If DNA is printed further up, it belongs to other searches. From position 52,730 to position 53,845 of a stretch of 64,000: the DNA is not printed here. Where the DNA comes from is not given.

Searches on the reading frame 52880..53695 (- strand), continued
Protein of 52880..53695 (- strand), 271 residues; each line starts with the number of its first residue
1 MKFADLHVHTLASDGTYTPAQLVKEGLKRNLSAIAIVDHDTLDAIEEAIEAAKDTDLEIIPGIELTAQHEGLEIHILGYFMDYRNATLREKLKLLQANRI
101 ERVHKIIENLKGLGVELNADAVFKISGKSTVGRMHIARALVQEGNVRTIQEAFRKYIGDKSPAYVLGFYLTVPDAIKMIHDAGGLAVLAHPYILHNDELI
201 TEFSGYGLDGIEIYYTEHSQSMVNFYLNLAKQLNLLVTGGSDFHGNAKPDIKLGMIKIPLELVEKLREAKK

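Call 32: find_homologous_proteins(query=L096:5853-6692:+)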
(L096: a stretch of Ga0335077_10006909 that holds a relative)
Query L096:5853-6692:+ (280 aa): 7391 proteins with E <= 0.001 among 8000 candidates; the best 120 are listed.
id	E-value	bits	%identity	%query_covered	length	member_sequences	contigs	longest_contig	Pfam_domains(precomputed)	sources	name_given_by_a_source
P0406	7.3e-185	630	100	100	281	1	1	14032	PF02811.27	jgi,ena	-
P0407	1.5e-169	580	93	96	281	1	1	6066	PF02811.27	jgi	jgi:3',5'-nucleoside bisphosphate phosphatase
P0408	5.8e-168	575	91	100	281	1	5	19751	PF02811.27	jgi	jgi:predicted metal-dependent phosphoesterase TrpH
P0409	7.0e-168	575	90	100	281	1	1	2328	PF02811.27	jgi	jgi:3',5'-nucleoside bisphosphate phosphatase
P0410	3.4e-167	573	94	96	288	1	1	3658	PF02811.27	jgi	jgi:3',5'-nucleoside bisphosphate phosphatase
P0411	2.3e-166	570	90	100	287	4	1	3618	PF02811.27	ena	-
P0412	2.8e-166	570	89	100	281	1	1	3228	PF02811.27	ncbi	-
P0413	3.0e-166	569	90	100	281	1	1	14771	PF02811.27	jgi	jgi:3',5'-nucleoside bisphosphate phosphatase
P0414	3.8e-166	569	88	100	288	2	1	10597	PF02811.27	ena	-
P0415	6.9e-166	568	90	100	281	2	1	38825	PF02811.27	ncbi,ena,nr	ncbi:MAG TPA: PHP domain-containing protein [Verrucomicrobiae bacterium]|nr:PHP domain-containing pr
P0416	7.8e-166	568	90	100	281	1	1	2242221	PF02811.27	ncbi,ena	-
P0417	1.0e-165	568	89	100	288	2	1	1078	PF02811.27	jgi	-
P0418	3.4e-165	566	91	99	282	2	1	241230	PF02811.27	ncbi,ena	ncbi:MAG: PHP domain-containing protein [Verrucomicrobiia bacterium]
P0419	4.0e-165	566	90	98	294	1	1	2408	PF02811.27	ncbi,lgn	ncbi:MAG: PHP domain-containing protein [Limisphaerales bacterium]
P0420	5.5e-165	565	90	98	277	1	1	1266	PF02811.27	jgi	-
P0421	8.4e-165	565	91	99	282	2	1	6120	PF02811.27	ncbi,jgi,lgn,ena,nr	ncbi:MAG TPA: PHP domain-containing protein [Verrucomicrobiae bacterium]|nr:PHP domain-containing pr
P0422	9.2e-165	565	92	96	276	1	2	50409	PF02811.27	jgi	jgi:predicted metal-dependent phosphoesterase TrpH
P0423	1.2e-164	564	90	98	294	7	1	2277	PF02811.27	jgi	-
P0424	2.5e-164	563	89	98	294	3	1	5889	PF02811.27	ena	-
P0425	5.8e-164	562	90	99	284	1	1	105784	PF02811.27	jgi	jgi:3',5'-nucleoside bisphosphate phosphatase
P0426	7.8e-164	561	90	99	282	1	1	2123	PF02811.27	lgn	-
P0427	7.8e-164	561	87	100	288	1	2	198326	PF02811.27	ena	-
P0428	2.1e-163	560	88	100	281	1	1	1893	PF02811.27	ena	-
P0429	3.1e-163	560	89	98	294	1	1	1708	PF02811.27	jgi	jgi:3',5'-nucleoside bisphosphate phosphatase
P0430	5.1e-163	559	89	98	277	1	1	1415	PF02811.27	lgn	-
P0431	8.0e-163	558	90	98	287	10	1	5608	PF02811.27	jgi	jgi:hypothetical protein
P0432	1.6e-162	557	89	100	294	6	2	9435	PF02811.27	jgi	jgi:predicted metal-dependent phosphoesterase TrpH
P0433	1.8e-162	557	89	98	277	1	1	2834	PF02811.27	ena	-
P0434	1.9e-162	557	91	96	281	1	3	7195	PF02811.27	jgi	jgi:predicted metal-dependent phosphoesterase TrpH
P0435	3.2e-162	556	88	98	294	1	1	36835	PF02811.27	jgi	jgi:predicted metal-dependent phosphoesterase TrpH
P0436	4.9e-162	556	89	99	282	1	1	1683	PF02811.27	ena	-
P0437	6.1e-162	555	89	98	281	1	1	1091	PF02811.27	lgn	-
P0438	8.6e-162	555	88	100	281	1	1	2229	PF02811.27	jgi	-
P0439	8.7e-162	555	90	96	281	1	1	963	PF02811.27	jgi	jgi:hypothetical protein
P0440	9.1e-162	555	88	98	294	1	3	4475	PF02811.27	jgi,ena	jgi:predicted metal-dependent phosphoesterase TrpH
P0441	9.1e-162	555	88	98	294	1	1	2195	PF02811.27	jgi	jgi:predicted metal-dependent phosphoesterase TrpH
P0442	1.0e-161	555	88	99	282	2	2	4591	PF02811.27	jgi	jgi:predicted metal-dependent phosphoesterase TrpH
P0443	1.2e-161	554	89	99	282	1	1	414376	PF02811.27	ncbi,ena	-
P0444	1.3e-161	554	89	98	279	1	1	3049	PF02811.27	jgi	jgi:predicted metal-dependent phosphoesterase TrpH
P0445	1.4e-161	554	89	98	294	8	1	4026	PF02811.27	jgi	jgi:predicted metal-dependent phosphoesterase TrpH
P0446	1.5e-161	554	90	96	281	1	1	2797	PF02811.27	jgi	jgi:predicted metal-dependent phosphoesterase TrpH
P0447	1.6e-161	554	88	99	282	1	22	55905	PF02811.27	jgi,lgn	jgi:hypothetical protein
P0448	3.0e-161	553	90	96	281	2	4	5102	PF02811.27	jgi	jgi:predicted metal-dependent phosphoesterase TrpH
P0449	5.1e-161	552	90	96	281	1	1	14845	PF02811.27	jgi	jgi:predicted metal-dependent phosphoesterase TrpH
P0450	7.3e-161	552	88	98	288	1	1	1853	PF02811.27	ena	-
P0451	2.3e-160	550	90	96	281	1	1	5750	PF02811.27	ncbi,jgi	jgi:predicted metal-dependent phosphoesterase TrpH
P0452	5.0e-160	549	87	99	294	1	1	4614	PF02811.27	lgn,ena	-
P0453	5.9e-160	549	87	99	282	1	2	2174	PF02811.27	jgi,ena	-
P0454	6.0e-160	549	88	98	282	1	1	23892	PF02811.27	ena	-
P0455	1.5e-159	547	89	96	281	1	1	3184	PF02811.27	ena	-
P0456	2.1e-159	547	88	98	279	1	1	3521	PF02811.27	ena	-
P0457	2.2e-159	547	88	98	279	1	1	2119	PF02811.27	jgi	-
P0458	7.5e-159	545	89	96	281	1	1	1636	PF02811.27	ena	-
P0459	7.6e-159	545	88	98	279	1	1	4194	PF02811.27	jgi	jgi:predicted metal-dependent phosphoesterase TrpH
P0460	1.3e-158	544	87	99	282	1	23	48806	PF02811.27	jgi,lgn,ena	jgi:predicted metal-dependent phosphoesterase TrpH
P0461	1.3e-158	544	87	98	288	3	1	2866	PF02811.27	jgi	jgi:predicted metal-dependent phosphoesterase TrpH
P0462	1.5e-158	544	87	100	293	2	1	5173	PF02811.27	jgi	-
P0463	2.1e-158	544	89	98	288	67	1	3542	PF02811.27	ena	-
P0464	2.4e-158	543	87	98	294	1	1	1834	PF02811.27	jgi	jgi:hypothetical protein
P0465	2.6e-158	543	88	99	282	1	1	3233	PF02811.27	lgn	-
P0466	3.6e-158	543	89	95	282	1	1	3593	PF02811.27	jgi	jgi:predicted metal-dependent phosphoesterase TrpH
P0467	6.0e-158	542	87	98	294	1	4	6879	PF02811.27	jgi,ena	jgi:hypothetical protein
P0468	7.9e-158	542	88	95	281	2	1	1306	PF02811.27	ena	-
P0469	2.0e-157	540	85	100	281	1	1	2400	PF02811.27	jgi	jgi:predicted metal-dependent phosphoesterase TrpH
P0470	2.9e-157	540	88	96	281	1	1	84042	PF02811.27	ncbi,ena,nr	ncbi:MAG TPA: PHP domain-containing protein [Candidatus Sulfopaludibacter sp.]|nr:PHP domain-contain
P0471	7.2e-157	539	86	98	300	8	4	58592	PF02811.27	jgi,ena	jgi:predicted metal-dependent phosphoesterase TrpH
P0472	8.0e-157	539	86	100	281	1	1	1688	PF02811.27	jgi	-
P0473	1.4e-156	538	88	96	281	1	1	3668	PF02811.27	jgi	-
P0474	2.0e-156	537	85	100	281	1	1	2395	PF02811.27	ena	-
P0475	2.5e-156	537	88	96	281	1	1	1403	PF02811.27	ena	-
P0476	2.9e-156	537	86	98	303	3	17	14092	PF02811.27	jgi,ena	jgi:hypothetical protein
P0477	4.2e-156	536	84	99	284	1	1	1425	PF02811.27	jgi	jgi:hypothetical protein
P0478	9.3e-156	535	85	98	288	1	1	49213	PF02811.27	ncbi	-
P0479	1.9e-155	534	86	98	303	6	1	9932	PF02811.27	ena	-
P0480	2.7e-155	533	83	100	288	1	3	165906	PF02811.27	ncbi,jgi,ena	ncbi:MAG: PHP domain-containing protein [Verrucomicrobiota bacterium]|jgi:predicted metal-dependent 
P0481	4.7e-155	533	85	98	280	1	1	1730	PF02811.27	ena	-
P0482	1.1e-154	532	85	98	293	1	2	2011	PF02811.27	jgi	jgi:predicted metal-dependent phosphoesterase TrpH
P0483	1.3e-154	531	85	99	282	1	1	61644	PF02811.27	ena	-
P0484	1.6e-154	531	85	99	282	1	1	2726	PF02811.27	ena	-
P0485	1.7e-154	531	85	99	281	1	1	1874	PF02811.27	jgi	jgi:predicted metal-dependent phosphoesterase TrpH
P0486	2.5e-154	530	83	100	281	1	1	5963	PF02811.27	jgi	-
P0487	3.1e-154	530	85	99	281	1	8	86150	PF02811.27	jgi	jgi:predicted metal-dependent phosphoesterase TrpH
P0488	3.2e-154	530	85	99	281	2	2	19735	PF02811.27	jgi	jgi:predicted metal-dependent phosphoesterase TrpH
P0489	3.7e-154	530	84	99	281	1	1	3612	PF02811.27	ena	-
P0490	4.5e-154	529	85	98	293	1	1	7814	PF02811.27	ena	-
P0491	4.7e-154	529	83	98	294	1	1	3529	PF02811.27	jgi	jgi:3',5'-nucleoside bisphosphate phosphatase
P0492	5.0e-154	529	83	100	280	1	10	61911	PF02811.27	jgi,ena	jgi:predicted metal-dependent phosphoesterase TrpH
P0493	5.4e-154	529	85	98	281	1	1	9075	PF02811.27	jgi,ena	-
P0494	5.6e-154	529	83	99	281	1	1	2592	PF02811.27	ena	-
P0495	5.7e-154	529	83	100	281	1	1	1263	PF02811.27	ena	-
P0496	5.7e-154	529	85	99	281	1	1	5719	PF02811.27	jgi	jgi:hypothetical protein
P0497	6.5e-154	529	82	100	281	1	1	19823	PF02811.27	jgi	jgi:predicted metal-dependent phosphoesterase TrpH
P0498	6.7e-154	529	85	98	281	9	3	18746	PF02811.27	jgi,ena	-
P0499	7.5e-154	529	84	98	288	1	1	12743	PF02811.27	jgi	jgi:predicted metal-dependent phosphoesterase TrpH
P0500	8.0e-154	529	84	99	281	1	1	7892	PF02811.27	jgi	jgi:hypothetical protein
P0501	8.3e-154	529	83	99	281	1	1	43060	PF02811.27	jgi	jgi:predicted metal-dependent phosphoesterase TrpH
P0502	1.1e-153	528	84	98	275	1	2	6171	PF02811.27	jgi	jgi:predicted metal-dependent phosphoesterase TrpH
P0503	1.5e-153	528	85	98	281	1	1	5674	PF02811.27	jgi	jgi:predicted metal-dependent phosphoesterase TrpH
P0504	3.5e-153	527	82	99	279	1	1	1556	PF02811.27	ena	-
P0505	4.4e-153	526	84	99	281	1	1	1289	PF02811.27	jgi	jgi:predicted metal-dependent phosphoesterase TrpH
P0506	4.4e-153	526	84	98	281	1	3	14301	PF02811.27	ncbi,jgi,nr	ncbi:MAG TPA: PHP domain-containing protein [Verrucomicrobiae bacterium]|nr:PHP domain-containing pr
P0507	4.8e-153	526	83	98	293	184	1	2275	PF02811.27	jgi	jgi:predicted metal-dependent phosphoesterase TrpH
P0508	5.2e-153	526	83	98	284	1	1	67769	PF02811.27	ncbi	ncbi:MAG: PHP domain-containing protein [Verrucomicrobiia bacterium]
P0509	6.1e-153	526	81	100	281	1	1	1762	PF02811.27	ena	-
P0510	7.9e-153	525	82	100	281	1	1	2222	PF02811.27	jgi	-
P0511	8.3e-153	525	81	100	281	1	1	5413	PF02811.27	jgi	-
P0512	1.2e-152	525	86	96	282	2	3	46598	PF02811.27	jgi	jgi:predicted metal-dependent phosphoesterase TrpH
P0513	1.5e-152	524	84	100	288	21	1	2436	PF02811.27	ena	-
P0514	2.0e-152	524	84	98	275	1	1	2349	PF02811.27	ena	-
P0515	2.2e-152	524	82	100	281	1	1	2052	PF02811.27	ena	-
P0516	3.8e-152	523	83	99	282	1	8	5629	PF02811.27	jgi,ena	jgi:hypothetical protein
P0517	3.9e-152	523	84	100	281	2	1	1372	PF02811.27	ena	-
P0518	3.9e-152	523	83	99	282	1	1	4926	PF02811.27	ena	-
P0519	4.2e-152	523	81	100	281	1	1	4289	PF02811.27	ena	-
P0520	4.8e-152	523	83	99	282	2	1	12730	PF02811.27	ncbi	-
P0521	5.6e-152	523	85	98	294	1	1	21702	PF02811.27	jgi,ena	-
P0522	6.4e-152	522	84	98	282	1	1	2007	PF02811.27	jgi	jgi:3',5'-nucleoside bisphosphate phosphatase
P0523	6.7e-152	522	83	98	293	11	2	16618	PF02811.27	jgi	jgi:predicted metal-dependent phosphoesterase TrpH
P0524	6.8e-152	522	82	99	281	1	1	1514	PF02811.27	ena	-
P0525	8.8e-152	522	82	98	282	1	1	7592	PF02811.27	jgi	jgi:3',5'-nucleoside bisphosphate phosphatase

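Call 48: search_protein_families(library=pfam, proteins=[L080:6472-7974:+, L090:3343-4671:+, L087:2498-2953:+, L068:1035-1982:+, L075:346-1656:+, L071:1777-2985:+, L069:1677-3077:+, L064:1393-1938:+, L101:231-1307:+, L017:8986-9966:+], max_evalue=0.00001)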
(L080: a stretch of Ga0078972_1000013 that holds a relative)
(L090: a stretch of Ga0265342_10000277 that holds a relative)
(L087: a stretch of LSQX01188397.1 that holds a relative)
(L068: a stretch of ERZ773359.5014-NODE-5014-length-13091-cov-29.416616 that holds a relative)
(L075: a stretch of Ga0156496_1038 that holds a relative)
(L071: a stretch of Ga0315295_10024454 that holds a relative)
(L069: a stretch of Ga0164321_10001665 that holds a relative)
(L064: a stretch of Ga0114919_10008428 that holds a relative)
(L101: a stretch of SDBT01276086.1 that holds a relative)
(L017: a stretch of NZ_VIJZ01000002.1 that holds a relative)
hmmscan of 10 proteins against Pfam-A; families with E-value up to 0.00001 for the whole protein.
L080:6472-7974:+ (501 aa): 3 families
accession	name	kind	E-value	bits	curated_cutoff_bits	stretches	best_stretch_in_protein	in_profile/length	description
PF07837.17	FTCD_N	-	8.5e-76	254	27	1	5-181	1-176/176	Formiminotransferase domain, N-terminal subdomain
PF04961.17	FTCD_C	-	1.6e-61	207.6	24.5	1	304-479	2-181/182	Formiminotransferase-cyclodeaminase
PF02971.19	FTCD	-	2e-30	106.1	24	1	184-293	2-120/145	Formiminotransferase domain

L090:3343-4671:+ (443 aa): 3 families
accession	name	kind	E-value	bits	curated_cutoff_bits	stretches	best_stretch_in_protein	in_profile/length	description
PF02562.22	PhoH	-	7.6e-46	156.6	27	1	231-431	3-190/205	PhoH-like protein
PF13638.12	PIN_4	-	8.6e-34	117.1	21.9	1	15-150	1-132/132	PIN domain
PF13604.12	AAA_30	-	1.8e-06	28.3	27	0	233-397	2-128/191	AAA domain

L087:2498-2953:+ (152 aa): 1 family
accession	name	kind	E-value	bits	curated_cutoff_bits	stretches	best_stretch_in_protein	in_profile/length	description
PF01894.22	UPF0047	-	3.7e-38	130.7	27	1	34-149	1-117/117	Uncharacterised protein family UPF0047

L068:1035-1982:+ (316 aa): 1 family
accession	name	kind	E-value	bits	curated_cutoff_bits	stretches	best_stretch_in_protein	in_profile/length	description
PF01244.27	Peptidase_M19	-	1.3e-100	337.1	26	1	5-312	3-318/319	Membrane dipeptidase (Peptidase family M19)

L075:346-1656:+ (437 aa): 3 families
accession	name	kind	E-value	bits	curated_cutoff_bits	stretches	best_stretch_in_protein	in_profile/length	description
PF02562.22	PhoH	-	2.6e-45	154.9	27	1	225-425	3-190/205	PhoH-like protein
PF13638.12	PIN_4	-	6.8e-32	111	21.9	1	8-143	1-132/132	PIN domain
PF13604.12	AAA_30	-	4.5e-07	30.2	27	1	228-391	3-128/191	AAA domain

L071:1777-2985:+ (403 aa): 1 family
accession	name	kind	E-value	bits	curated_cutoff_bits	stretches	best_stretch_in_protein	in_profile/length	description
PF08486.15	SpoIID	-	6.4e-18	65.6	23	1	132-222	3-96/97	Stage II sporulation protein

L069:1677-3077:+ (467 aa): 1 family
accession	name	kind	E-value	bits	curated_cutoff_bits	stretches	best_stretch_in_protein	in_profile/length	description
PF01663.27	Phosphodiest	-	6.8e-48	164.4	23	1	9-409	1-331/342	Type I phosphodiesterase / nucleotide pyrophosphatase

L064:1393-1938:+ (182 aa): 0 families

L101:231-1307:+ (359 aa): 6 families
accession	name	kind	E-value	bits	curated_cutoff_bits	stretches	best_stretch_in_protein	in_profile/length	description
PF01370.27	Epimerase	-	1.5e-49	169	20.9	1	16-281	1-240/240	NAD dependent epimerase/dehydratase family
PF16363.11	GDP_Man_Dehyd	-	3.3e-46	158.7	27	1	17-346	1-331/332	GDP-mannose 4,6 dehydratase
PF01073.25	3Beta_HSD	-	5.6e-14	52.3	22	1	17-264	1-224/280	3-beta hydroxysteroid dehydrogenase/isomerase family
PF07993.18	NAD_binding_4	-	1.5e-12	47.7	20.1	1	18-259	1-252/258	Male sterility protein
PF02719.21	Polysacc_synt_2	-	3.4e-10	40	20.2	1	16-146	1-130/293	Polysaccharide biosynthesis protein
PF04321.23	RmlD_sub_bind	-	1.1e-07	31.6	27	1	14-224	1-159/287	RmlD substrate binding domain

L017:8986-9966:+ (327 aa): 3 families
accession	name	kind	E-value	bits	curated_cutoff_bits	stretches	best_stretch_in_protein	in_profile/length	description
PF03466.25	LysR_substrate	-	7.2e-46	156.6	28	1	98-304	4-207/209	LysR substrate binding domain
PF00126.33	HTH_1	-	2.3e-23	82.3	26.6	1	13-70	2-59/60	Bacterial regulatory helix-turn-helix protein, lysR family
PF12727.12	PBP_like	-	1e-08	35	27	1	149-265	46-163/193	PBP superfamily domain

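Call 49: search_protein_families(library=pfam, proteins=[L080:8797-9600:+, L090:5512-6450:+, L106:5887-7215:+, L034:2162-3298:+, L069:4161-5165:+, L078:2329-3555:+, L068:2952-4145:+, L077:2523-3905:+, L087:4033-4899:+, L098:5784-6704:+], max_evalue=0.00001)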
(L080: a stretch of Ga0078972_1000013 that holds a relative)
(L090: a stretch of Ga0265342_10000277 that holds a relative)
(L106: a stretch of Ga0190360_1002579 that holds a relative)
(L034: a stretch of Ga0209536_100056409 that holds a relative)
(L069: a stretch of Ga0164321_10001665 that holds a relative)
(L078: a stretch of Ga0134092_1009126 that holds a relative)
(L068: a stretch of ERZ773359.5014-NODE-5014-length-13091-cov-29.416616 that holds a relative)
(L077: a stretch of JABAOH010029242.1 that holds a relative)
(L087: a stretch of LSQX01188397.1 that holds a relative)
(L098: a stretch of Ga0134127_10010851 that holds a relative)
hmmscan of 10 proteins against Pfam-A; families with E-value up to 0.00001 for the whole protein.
L080:8797-9600:+ (268 aa): 2 families
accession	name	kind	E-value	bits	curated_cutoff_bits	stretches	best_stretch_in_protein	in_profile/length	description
PF01522.26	Polysacc_deac_1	-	1.8e-26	92.9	23.1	1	21-148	7-121/124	Polysaccharide deacetylase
PF03065.20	Glyco_hydro_57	-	6.6e-06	26.1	21.2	0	43-244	65-247/291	Glycosyl hydrolase family 57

L090:5512-6450:+ (313 aa): 1 family
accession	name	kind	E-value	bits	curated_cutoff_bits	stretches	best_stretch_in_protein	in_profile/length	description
PF01040.23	UbiA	-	1.9e-27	96.6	34.2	1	44-280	5-235/250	UbiA prenyltransferase family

L106:5887-7215:+ (443 aa): 3 families
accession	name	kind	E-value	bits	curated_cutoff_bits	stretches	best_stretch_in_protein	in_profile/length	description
PF04055.27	Radical_SAM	-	1e-34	120.5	29.5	1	154-326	1-166/166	Radical SAM superfamily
PF00919.26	UPF0004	-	6e-32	110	27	1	9-108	1-98/98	Uncharacterized protein family UPF0004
PF01938.26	TRAM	-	1.1e-13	51.3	21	1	383-441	5-61/61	TRAM domain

L034:2162-3298:+ (379 aa): 2 families
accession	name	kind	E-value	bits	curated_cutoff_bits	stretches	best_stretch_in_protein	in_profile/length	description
PF01168.26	Ala_racemase_N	-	1.3e-72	244.6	24.1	1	18-238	1-220/220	Alanine racemase, N-terminal domain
PF00842.27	Ala_racemase_C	-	7.9e-49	164.9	25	1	251-377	1-127/127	Alanine racemase, C-terminal domain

L069:4161-5165:+ (335 aa): 1 family
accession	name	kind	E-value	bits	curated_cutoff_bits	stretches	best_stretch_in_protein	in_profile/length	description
PF01663.27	Phosphodiest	-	1.3e-40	140.5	23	1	16-302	1-258/342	Type I phosphodiesterase / nucleotide pyrophosphatase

L078:2329-3555:+ (409 aa): 3 families
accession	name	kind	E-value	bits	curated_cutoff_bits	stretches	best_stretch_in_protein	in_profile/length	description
PF00155.27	Aminotran_1_2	-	7.4e-82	275.8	19.7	1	42-393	2-354/361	Aminotransferase class I and II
PF01041.23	DegT_DnrJ_EryC1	-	5.1e-10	39.5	19.8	1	106-213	45-145/360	DegT/DnrJ/EryC1/StrS aminotransferase family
PF01053.26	Cys_Met_Meta_PP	-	3.8e-06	26.1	27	1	104-214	71-174/381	Cys/Met metabolism PLP-dependent enzyme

L068:2952-4145:+ (398 aa): 2 families
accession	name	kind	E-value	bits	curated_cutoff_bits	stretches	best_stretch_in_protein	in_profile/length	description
PF00155.27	Aminotran_1_2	-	3.6e-85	286.7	19.7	1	32-390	2-361/361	Aminotransferase class I and II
PF01041.23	DegT_DnrJ_EryC1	-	1.9e-10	40.9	19.8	1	109-203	58-145/360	DegT/DnrJ/EryC1/StrS aminotransferase family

L077:2523-3905:+ (461 aa): 1 family
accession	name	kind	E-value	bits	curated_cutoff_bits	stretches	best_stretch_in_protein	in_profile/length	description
PF05140.19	ResB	-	7.9e-98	328.8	24.6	2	33-308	2-280/486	ResB-like family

L087:4033-4899:+ (289 aa): 1 family
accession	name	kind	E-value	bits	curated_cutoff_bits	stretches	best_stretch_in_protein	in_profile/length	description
PF02645.21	DegV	-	1e-89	301.1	27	1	5-284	2-279/280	Uncharacterised protein, DegV family COG1307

L098:5784-6704:+ (307 aa): 1 family
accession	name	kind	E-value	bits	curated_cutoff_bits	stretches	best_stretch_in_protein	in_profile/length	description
PF01791.15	DeoC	-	1.2e-15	58.2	23.8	1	81-290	4-228/229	DeoC/LacD family aldolase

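Call 51: predict_structure(alignment_id=A3)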
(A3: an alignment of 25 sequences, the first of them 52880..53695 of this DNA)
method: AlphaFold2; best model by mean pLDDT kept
length: 271 residues; sequences in the alignment: 25
mean_pLDDT: 93.7   pTM: 0.90
mean pLDDT of the five models: 93.7, 89.4, 85.1, 84.4, 83.1
residues with pLDDT >= 90: 235; 70-90: 32; 50-70: 4; < 50: 0
segments of 3 or more residues with pLDDT < 50: none
pLDDT, mean of each block of 10 residues (from residue 1): 95 95 97 98 97 98 95 94 96 93 95 96 91 94 94 91 86 98 96 76 96 91 94 97 90 94 97 87
secondary structure, 60 per line:
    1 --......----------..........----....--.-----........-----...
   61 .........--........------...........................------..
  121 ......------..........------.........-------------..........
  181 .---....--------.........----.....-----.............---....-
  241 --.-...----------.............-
elements in order: E3-8 H19-28 E33-36 H45-52 E58-69 E72-79 H86-112 H119-126 H133-142 H149-157 H172-181 E185-188 H197-205 E210-214 H220-232 E236-239 H260-270
